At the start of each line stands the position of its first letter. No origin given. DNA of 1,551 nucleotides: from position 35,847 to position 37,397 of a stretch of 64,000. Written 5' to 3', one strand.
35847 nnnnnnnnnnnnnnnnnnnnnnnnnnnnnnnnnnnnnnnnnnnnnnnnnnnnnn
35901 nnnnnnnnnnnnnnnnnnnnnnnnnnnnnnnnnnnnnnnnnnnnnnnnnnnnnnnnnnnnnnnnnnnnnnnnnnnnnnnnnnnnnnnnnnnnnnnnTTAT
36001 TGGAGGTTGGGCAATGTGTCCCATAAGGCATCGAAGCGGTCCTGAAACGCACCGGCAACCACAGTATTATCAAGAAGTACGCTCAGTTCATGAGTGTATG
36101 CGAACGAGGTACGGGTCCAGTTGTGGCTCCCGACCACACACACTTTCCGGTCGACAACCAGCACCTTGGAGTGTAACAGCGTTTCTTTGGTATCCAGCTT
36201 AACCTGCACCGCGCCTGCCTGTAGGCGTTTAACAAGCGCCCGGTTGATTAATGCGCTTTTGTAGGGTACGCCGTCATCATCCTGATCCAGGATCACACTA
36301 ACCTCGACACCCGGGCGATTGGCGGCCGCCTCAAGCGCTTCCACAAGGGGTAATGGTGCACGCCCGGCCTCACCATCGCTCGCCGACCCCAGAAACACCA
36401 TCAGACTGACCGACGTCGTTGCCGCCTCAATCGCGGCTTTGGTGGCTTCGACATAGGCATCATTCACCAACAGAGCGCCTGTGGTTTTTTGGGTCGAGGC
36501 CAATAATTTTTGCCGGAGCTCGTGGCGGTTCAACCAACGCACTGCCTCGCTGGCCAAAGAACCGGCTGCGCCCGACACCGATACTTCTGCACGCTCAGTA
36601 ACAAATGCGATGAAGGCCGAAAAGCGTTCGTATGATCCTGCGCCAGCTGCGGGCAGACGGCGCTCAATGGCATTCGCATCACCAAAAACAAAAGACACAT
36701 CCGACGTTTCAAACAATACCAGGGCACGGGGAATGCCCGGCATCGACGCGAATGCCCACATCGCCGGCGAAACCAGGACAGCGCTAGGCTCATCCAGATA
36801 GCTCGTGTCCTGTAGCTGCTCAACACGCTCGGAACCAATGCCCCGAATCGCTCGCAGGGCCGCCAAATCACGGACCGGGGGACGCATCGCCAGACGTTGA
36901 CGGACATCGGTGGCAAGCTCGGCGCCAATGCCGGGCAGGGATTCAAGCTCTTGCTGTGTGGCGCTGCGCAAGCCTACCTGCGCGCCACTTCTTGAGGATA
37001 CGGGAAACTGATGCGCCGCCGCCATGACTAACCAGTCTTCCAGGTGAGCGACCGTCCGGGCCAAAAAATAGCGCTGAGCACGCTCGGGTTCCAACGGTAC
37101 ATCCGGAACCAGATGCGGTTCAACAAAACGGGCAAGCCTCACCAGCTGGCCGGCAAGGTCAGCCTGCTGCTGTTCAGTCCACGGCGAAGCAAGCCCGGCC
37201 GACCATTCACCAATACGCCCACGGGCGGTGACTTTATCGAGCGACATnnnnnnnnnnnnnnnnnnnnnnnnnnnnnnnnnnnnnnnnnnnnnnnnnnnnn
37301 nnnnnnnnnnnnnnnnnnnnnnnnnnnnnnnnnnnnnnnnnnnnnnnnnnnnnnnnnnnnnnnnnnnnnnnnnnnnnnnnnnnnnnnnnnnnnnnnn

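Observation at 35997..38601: GC-rich five-gene operon: split two-HKD PLD-family enzyme with inserted helix-hairpin-helix module, plus a Cys4 poly-acidic DD[FW]-repeat protein and two small proteins (candidate nuclease toxin/immunity or defense module)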

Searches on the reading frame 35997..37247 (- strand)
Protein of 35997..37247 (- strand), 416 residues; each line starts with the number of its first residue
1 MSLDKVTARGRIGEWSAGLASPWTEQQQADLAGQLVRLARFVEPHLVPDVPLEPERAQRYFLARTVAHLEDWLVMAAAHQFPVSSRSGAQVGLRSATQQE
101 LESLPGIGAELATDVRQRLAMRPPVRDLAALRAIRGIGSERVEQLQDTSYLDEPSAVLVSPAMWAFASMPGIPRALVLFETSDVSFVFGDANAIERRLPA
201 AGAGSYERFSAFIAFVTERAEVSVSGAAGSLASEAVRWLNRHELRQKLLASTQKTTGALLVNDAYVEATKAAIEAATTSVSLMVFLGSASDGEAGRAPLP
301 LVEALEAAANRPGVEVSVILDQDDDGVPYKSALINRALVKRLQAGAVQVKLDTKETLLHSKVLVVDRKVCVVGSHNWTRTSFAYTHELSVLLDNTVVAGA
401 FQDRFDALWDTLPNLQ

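Call 3: search_protein_families(library=pfam, proteins=[window:35997-37247:-], max_evalue=1)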
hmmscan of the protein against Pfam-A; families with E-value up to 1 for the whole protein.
window:35997-37247:- (416 aa): 8 families
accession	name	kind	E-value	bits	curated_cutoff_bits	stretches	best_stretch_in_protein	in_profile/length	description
PF13091.12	PLDc_2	-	1.6e-20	73.7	27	1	300-409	24-132/132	PLD-like domain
PF12836.13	HHH_3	-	1.4e-05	25.6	27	1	89-147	4-62/65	Helix-hairpin-helix motif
PF00614.28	PLDc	-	7.1e-05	23.1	21.9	1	357-381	4-28/28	Phospholipase D Active site motif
PF00633.29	HHH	-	0.00031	20.9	24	1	92-115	4-27/30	Helix-hairpin-helix motif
PF08659.16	KR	-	0.0042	17.4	22.6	0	68-137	15-85/180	KR domain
PF14520.12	HHH_5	-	0.035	15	27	0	93-116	29-52/57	Helix-hairpin-helix domain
PF23794.1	Phage_Gp84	-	0.067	13.6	27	1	295-322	19-46/66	Mycobacterium phage Gp84-like protein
PF14716.13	HHH_8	-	0.17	12.7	30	0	96-120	45-69/73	Helix-hairpin-helix domain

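Call 4: search_protein_families(library=padloc, proteins=[window:35997-37247:-], max_evalue=1)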
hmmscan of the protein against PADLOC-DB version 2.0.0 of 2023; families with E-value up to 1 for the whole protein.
window:35997-37247:- (416 aa): 23 families
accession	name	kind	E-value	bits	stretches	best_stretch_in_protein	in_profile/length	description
PDLC02614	DrmC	-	2.1e-12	45.1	1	301-398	49-141/153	DrmC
PDLC02609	DrmC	-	8e-10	37.1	1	302-402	126-226/241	DrmC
PDLC02606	DrmC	-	5.7e-09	34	1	273-410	43-175/182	DrmC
PDLC03922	MkoB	-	9e-09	33.1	1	203-407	412-602/610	-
PDLC02585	DrmC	-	2.5e-08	31.8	1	301-411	134-247/253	DrmC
PDLC02595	DrmC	-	2.4e-07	28.8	1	293-408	144-258/269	DrmC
PDLC03924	MkoC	-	1e-06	25.1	1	301-402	1025-1126/1136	-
PDLC02612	DrmC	-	1.9e-06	25.6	1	300-409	120-225/235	DrmC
PDLC02604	DrmC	-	2.2e-06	26.1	1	358-400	32-74/92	DrmC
PDLC02587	DrmC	-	2.5e-06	24.7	1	354-408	201-255/267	DrmC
PDLC02601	DrmC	-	6.1e-06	23.8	1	358-401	235-278/295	DrmC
PDLC02588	DrmC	-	8.6e-06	23.6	1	296-408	128-243/256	DrmC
PDLC02597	DrmC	-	3.9e-05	21.6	1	302-406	126-233/242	DrmC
PDLC02608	DrmC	-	4.4e-05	21.3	1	326-409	72-152/162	DrmC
PDLC02607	DrmC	-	6.6e-05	20.3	1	301-408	139-253/265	DrmC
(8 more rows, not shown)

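Call 5: search_protein_families(library=ncbifam, proteins=[window:35997-37247:-], max_evalue=1)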
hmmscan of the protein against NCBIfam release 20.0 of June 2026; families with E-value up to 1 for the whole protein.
window:35997-37247:- (416 aa): 12 families
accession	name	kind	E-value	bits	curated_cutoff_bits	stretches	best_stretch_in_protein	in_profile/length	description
NF038319.1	DISARM_DrmC_I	equivalog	7.1e-12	45.4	133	1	222-408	53-234/236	DISARM system phospholipase D-like protein DrmC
NF010490.0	PRK13912.1-1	equivalog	1.2e-07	32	211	1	303-395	60-142/159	nuclease NucT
NF010492.0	PRK13912.1-3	equivalog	2.8e-07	30.3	297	1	305-394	66-157/178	nuclease NucT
TIGR01259.1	comE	subfamily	1e-06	28.7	152.35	1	85-148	54-117/120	comEA protein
TIGR04265.1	bac_cardiolipin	equivalog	1.6e-06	27.3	290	1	301-403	347-445/483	cardiolipin synthase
NF008427.0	PRK11263.1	equivalog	2.5e-06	26.8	281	1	301-409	236-340/409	cardiolipin synthase ClsB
NF010491.0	PRK13912.1-2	equivalog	0.00076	19.3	225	1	347-395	112-160/180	nuclease NucT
NF010493.0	PRK13912.1-4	equivalog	0.0016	18.4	351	1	305-399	59-155/171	nuclease NucT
NF009107.0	PRK12452.1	equivalog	0.0018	17.1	787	1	313-399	384-468/509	cardiolipin synthase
NF042964.1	phospholipD_antiphage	equivalog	0.019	13.3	1100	1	336-411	97-178/895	phospholipase D-like domain-containing anti-phage protein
TIGR00426.1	TIGR00426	subfamily_domain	0.024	14.7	53.1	1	86-147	3-65/69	competence protein ComEA helix-hairpin-helix repeat region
TIGR04058.1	AcACP_reductase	equivalog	0.035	13.4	449.7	1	217-288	153-224/339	long-chain acyl-[acyl-carrier-protein] reductase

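Call 6: find_homologous_proteins(query=window:35997-37247:-)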
Query window:35997-37247:- (416 aa): 27 proteins with E <= 0.001 among 8000 candidates.
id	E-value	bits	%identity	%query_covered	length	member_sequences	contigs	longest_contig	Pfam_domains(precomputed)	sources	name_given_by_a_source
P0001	1.6e-255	865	97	100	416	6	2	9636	PF13091.13,PF12836.14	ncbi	-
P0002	3.9e-219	746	83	100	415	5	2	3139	PF13091.13,PF12836.14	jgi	-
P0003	1.3e-218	744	83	100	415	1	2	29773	PF13091.13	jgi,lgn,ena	-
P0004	1.2e-216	737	83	100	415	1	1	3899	PF13091.13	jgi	-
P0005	3.7e-215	732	82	100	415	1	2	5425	PF13091.13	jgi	-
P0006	1.1e-211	721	81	100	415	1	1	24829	PF13091.13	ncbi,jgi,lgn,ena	-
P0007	2.8e-134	466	56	100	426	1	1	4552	PF13091.13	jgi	jgi:DNA uptake protein ComE-like DNA-binding protein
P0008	3.6e-131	456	55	100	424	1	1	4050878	PF13091.13,PF12836.14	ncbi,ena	-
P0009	5.1e-127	442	54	100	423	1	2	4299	PF13091.13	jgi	jgi:DNA uptake protein ComE-like DNA-binding protein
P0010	8.9e-121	422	53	100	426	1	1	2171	PF13091.13,PF12836.14,PF00614.29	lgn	-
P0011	6.2e-112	393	48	100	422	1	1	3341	PF13091.13,PF12836.14,PF00633.30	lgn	-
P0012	1.3e-103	365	47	99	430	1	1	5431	PF13091.13,PF00633.30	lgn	-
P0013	4.1e-101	357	49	99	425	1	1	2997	PF13091.13,PF00614.29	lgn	-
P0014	7.8e-99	350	46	99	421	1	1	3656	PF13091.13,PF12836.14,PF00633.30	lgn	-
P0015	1.3e-98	349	47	99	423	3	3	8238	PF13091.13,PF12836.14,PF00633.30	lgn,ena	-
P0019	1.3e-89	319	46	95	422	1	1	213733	PF13091.13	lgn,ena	-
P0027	1.7e-72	263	40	100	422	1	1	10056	PF13091.13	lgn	-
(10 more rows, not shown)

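Call 7: search_protein_families(library=phrogs, proteins=[window:35997-37247:-], max_evalue=1)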
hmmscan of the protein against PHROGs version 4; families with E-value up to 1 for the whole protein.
window:35997-37247:- (416 aa): 3 families
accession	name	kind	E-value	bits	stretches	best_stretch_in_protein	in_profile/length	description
phrog_17878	-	unknown function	1.7e-08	34.7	1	300-394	346-436/483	-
phrog_12711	-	unknown function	5.7e-07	30.5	1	308-409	66-161/162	-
phrog_28820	-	unknown function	0.13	13.3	1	36-59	12-35/52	-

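Call 8: find_encoding_contigs(protein=P0008, flank=10000, max_places=3)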
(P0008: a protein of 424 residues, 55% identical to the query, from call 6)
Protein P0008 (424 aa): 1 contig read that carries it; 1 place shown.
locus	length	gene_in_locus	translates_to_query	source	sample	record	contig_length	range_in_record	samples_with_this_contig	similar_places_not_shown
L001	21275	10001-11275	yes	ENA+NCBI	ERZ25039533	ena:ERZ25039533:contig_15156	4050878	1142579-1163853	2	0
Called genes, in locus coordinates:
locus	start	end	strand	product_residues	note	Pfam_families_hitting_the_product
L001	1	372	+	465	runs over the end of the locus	PF00027:cNMP_binding, PF02518:HATPase_c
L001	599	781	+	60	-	-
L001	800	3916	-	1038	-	PF00873:ACR_tran, PF03176:MMPL (weak)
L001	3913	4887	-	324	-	PF25917:BSH_RND, PF25973:BSH_CzcB (faint), PF25876:HH_MFP_RND, PF25944:Beta-barrel_RND, PF25954:Beta-barrel_RND_2 (weak), PF25967:RND-MFP_C, PF25989:YknX_C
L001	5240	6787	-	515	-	PF00128:Alpha-amylase (faint), PF02806:Alpha-amylase_C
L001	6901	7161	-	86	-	PF02922:CBM_48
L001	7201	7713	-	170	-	PF05163:DinB, PF12867:DinB_2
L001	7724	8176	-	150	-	-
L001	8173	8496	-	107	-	PF12840:HTH_20, PF01022:HTH_5, PF12802:MarR_2 (weak), PF24033:DUF7342 (weak), PF09339:HTH_IclR (faint)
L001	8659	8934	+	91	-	-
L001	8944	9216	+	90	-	-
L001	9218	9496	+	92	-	-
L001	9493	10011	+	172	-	PF13091:PLDc_2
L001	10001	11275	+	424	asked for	PF12836:HHH_3 (faint), PF13091:PLDc_2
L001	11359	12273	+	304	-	PF00849:PseudoU_synth_2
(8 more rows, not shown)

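Call 9: find_encoding_contigs(protein=P0019, flank=10000, max_places=3)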
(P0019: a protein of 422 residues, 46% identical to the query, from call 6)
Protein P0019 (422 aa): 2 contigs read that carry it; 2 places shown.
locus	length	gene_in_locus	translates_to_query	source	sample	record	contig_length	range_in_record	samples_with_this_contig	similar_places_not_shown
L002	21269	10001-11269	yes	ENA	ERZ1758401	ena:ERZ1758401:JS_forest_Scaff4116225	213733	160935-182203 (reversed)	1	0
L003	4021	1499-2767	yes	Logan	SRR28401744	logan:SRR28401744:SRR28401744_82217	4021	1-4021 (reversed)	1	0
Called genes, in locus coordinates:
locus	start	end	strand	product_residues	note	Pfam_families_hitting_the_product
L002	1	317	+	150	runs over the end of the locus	-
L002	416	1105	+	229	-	PF02163:Peptidase_M50 (faint)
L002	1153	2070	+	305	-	PF02616:SMC_ScpA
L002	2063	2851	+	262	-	PF04079:SMC_ScpB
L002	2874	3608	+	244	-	PF01479:S4, PF00849:PseudoU_synth_2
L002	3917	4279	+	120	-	PF07736:CM_1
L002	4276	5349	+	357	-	PF03807:F420_oxidored (weak), PF02153:PDH_N, PF20463:PDH_C, PF01842:ACT (weak)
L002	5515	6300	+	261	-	PF01202:SKI (faint), PF02224:Cytidylate_kin, PF13189:Cytidylate_kin2 (weak), PF13207:AAA_17 (faint), PF13238:AAA_18 (weak), PF13671:AAA_33 (weak)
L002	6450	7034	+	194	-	PF01553:Acyltransferase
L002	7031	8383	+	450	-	PF00009:GTP_EFTU (weak), PF01926:MMR_HSR1, PF02421:FeoB_N, PF04548:AIG1 (weak), PF00009:GTP_EFTU, PF01926:MMR_HSR1, PF02421:FeoB_N, PF14714:KH_dom-like, +8 more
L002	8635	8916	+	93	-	-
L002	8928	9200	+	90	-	-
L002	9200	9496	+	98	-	-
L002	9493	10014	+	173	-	PF13091:PLDc_2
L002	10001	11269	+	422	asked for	PF13091:PLDc_2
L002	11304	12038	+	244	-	PF01066:CDP-OH_P_transf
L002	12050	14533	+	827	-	PF00483:NTP_transferase, PF12804:NTP_transf_3, PF00132:Hexapep (faint), PF25084:LbH_EIF2B, PF25087:GMPPB_C, PF24894:Hexapep_GlmU (faint), PF02878:PGM_PMM_I, PF02879:PGM_PMM_II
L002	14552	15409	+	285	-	PF05949:DUF881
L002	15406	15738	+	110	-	PF06947:DUF1290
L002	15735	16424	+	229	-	PF05949:DUF881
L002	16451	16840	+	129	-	PF01597:GCV_H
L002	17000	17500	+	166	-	PF12773:DZR (weak), PF13240:Zn_Ribbon_1 (weak), PF16697:Yop-YscD_cpl, PF00498:FHA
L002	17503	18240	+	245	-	PF00376:MerR, PF13411:MerR_1, PF28507:Rv1828_C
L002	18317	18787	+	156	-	PF02577:BFN_dom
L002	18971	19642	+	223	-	PF13411:MerR_1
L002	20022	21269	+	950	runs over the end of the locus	PF02347:GDC-P, PF21478:GcvP2_C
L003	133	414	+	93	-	-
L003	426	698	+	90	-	-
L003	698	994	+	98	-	-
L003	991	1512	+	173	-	PF13091:PLDc_2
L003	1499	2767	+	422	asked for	PF13091:PLDc_2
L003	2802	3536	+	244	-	PF01066:CDP-OH_P_transf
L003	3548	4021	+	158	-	?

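Call 11: find_related_loci(query=A1, collection=genome_contigs, flank=10000)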
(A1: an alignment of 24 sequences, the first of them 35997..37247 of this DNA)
Query A1 (416 aa) in genome_contigs; peptide patterns used: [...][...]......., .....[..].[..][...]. (x = any residue, [..] = any of these).
102 stretches matched a pattern; 88 encode a relative of the query (tblastn E <= 1e-3); the best 80 are kept; 80 distinct loci.
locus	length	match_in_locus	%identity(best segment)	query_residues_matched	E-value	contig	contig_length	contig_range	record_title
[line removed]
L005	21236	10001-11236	46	12-414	3e-100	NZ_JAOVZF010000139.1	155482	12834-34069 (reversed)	Paraliomyxa miuraensis strain SMH-27-4 scf9c32, whole genome shotgun sequence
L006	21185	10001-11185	47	26-415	4e-93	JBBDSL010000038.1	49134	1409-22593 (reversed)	MAG: Wenzhouxiangellaceae bacterium isolate LejiaC_62_18 Lejia_C_1678_length_49134_cov_11, whole genome shotgun sequence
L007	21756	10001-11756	43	12-414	6e-90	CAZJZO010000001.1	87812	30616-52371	MAG TPA_asm: uncultured Porphyrobacter sp. isolate SRP135972_co2_87 genome assembly, contig: NODE_41_length_87812_cov_11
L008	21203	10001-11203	45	22-413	1e-89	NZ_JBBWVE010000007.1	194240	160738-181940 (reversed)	MAG: Thiocapsa sp. C3-3m C3-3m-Cardenillas-CDS10, whole genome shotgun sequence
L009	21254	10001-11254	43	1-413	4e-88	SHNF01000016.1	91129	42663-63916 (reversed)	MAG: Planctomycetota bacterium isolate Bin8 c_000000000076, whole genome shotgun sequence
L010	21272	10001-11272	36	1-415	8e-82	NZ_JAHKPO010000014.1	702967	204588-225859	Arenibacter algicola strain E3M18 E3M18_E3M18_contig_12, whole genome shotgun sequence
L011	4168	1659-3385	40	1-415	2e-81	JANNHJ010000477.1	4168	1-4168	MAG: Myxococcales bacterium isolate SOY_6_C_metabat_27 SOY_6_C_k141_1944591, whole genome shotgun sequence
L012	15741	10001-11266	40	1-414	2e-77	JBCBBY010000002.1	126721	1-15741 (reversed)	MAG: Pseudomonadota bacterium isolate J06589_1 NODE_2_length_126721_cov_5.444237, whole genome shotgun sequence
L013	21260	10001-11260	39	3-413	2e-75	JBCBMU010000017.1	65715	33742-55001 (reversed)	MAG: Pseudomonadota bacterium isolate J06630_2 NODE_17_length_65715_cov_14.176072, whole genome shotgun sequence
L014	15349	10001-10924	29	90-410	1e-29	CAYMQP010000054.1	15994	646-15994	MAG TPA_asm: uncultured Bacteroidales bacterium isolate binchicken_co178_8 genome assembly, contig: NODE_4621_length_159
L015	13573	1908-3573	36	257-411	8e-23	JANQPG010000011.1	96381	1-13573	MAG: Woeseiaceae bacterium isolate IP29b_bin.156 k99_756654, whole genome shotgun sequence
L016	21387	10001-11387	36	259-411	9e-22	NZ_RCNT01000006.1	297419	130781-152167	Rhodophyticola porphyridii strain MA-7-27 PoM0330_6, whole genome shotgun sequence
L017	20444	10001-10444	36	259-409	5e-21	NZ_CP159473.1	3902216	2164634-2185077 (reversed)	Rhodophyticola porphyridii strain ac11 chromosome, complete genome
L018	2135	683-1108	37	265-409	3e-19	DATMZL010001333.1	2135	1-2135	MAG TPA_asm: Polyangia bacterium isolate SMAG_U13173 k141_179981, whole genome shotgun sequence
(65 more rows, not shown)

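Call 15: find_encoding_contigs(protein=P0003, flank=10000, max_places=3)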
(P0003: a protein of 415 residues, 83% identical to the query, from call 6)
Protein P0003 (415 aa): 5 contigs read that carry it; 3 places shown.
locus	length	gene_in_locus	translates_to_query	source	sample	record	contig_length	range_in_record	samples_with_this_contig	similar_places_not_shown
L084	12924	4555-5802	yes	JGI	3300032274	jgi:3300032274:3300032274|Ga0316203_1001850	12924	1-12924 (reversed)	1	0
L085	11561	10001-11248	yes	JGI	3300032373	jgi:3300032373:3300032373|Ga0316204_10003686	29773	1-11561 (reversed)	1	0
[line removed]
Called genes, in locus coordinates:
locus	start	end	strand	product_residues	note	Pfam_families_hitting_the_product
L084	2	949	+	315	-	?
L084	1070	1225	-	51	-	-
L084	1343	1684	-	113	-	-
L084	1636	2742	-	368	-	PF03412:Peptidase_C39 (weak)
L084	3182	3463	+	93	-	-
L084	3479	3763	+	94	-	-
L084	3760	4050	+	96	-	-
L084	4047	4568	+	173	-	PF13091:PLDc_2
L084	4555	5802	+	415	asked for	PF13091:PLDc_2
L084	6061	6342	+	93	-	PF13616:Rotamase_3, PF00639:Rotamase, PF13145:Rotamase_2 (weak)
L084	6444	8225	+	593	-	PF01368:DHH, PF02272:DHHA1, PF17768:RecJ_OB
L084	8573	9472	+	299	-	PF03462:PCRF, PF00472:RF-1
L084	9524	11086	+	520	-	PF01336:tRNA_anti-codon, PF00152:tRNA-synt_2, PF01409:tRNA-synt_2d (faint)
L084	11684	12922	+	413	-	?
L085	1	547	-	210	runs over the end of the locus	PF08378:NERD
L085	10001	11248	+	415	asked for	PF13091:PLDc_2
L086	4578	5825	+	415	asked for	PF13091:PLDc_2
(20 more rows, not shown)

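Call 16: find_encoding_contigs(protein=P0006, flank=10000, max_places=3)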
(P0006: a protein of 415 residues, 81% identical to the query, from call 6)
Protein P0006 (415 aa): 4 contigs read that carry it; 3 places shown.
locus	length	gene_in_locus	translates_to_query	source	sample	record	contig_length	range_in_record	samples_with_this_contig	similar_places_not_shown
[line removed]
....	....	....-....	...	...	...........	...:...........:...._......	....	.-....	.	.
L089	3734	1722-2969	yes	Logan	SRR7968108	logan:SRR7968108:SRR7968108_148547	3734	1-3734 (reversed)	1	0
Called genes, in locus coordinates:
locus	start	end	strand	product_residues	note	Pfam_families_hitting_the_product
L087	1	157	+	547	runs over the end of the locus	PF01514:YscJ_FliF, PF08345:YscJ_FliF_C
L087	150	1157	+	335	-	PF03448:MgtE_N (faint), PF14842:FliG_N, PF14841:FliG_M, PF01706:FliG_C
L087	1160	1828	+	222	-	PF02108:FliH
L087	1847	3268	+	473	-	PF00006:ATP-synt_ab, PF18269:T3SS_ATPase_C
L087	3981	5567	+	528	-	-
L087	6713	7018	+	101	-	-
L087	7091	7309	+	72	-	-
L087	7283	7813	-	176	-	PF00994:MoCF_biosynth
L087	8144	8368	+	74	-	-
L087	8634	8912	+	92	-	-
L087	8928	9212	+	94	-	-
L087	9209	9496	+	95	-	-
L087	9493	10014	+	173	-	PF13091:PLDc_2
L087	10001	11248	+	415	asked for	PF13091:PLDc_2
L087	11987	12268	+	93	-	PF13616:Rotamase_3, PF00639:Rotamase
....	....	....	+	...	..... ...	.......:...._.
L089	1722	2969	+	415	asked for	PF13091:PLDc_2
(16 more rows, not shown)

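Call 17: find_encoding_contigs(protein=P0001, flank=10000, max_places=3)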
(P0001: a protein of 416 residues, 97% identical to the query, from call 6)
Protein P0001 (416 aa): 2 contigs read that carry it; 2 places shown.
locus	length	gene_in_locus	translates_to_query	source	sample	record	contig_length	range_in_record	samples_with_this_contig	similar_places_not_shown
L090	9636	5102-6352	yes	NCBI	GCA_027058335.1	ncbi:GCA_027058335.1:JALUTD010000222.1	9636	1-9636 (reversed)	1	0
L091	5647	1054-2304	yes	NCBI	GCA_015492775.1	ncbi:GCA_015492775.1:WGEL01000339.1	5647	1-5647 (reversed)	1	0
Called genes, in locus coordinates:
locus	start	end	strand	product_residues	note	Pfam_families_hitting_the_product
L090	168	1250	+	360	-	PF07732:Cu-oxidase_3, PF07731:Cu-oxidase_2 (weak), PF00394:Cu-oxidase, PF07731:Cu-oxidase_2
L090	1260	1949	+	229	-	PF00034:Cytochrom_C (faint), PF13442:Cytochrome_CBB3 (faint)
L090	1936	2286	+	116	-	PF13442:Cytochrome_CBB3, PF00034:Cytochrom_C (weak)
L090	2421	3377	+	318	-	PF07731:Cu-oxidase_2 (weak), PF07732:Cu-oxidase_3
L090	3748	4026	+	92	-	-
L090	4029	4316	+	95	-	-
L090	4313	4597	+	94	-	-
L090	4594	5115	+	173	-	PF13091:PLDc_2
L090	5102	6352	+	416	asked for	PF12836:HHH_3 (weak), PF13091:PLDc_2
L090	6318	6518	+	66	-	-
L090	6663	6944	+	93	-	PF13145:Rotamase_2 (weak), PF13616:Rotamase_3, PF00639:Rotamase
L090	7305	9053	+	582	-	PF01368:DHH, PF02272:DHHA1, PF17768:RecJ_OB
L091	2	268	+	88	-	?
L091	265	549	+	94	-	-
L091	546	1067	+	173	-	PF13091:PLDc_2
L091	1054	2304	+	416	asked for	PF12836:HHH_3 (weak), PF13091:PLDc_2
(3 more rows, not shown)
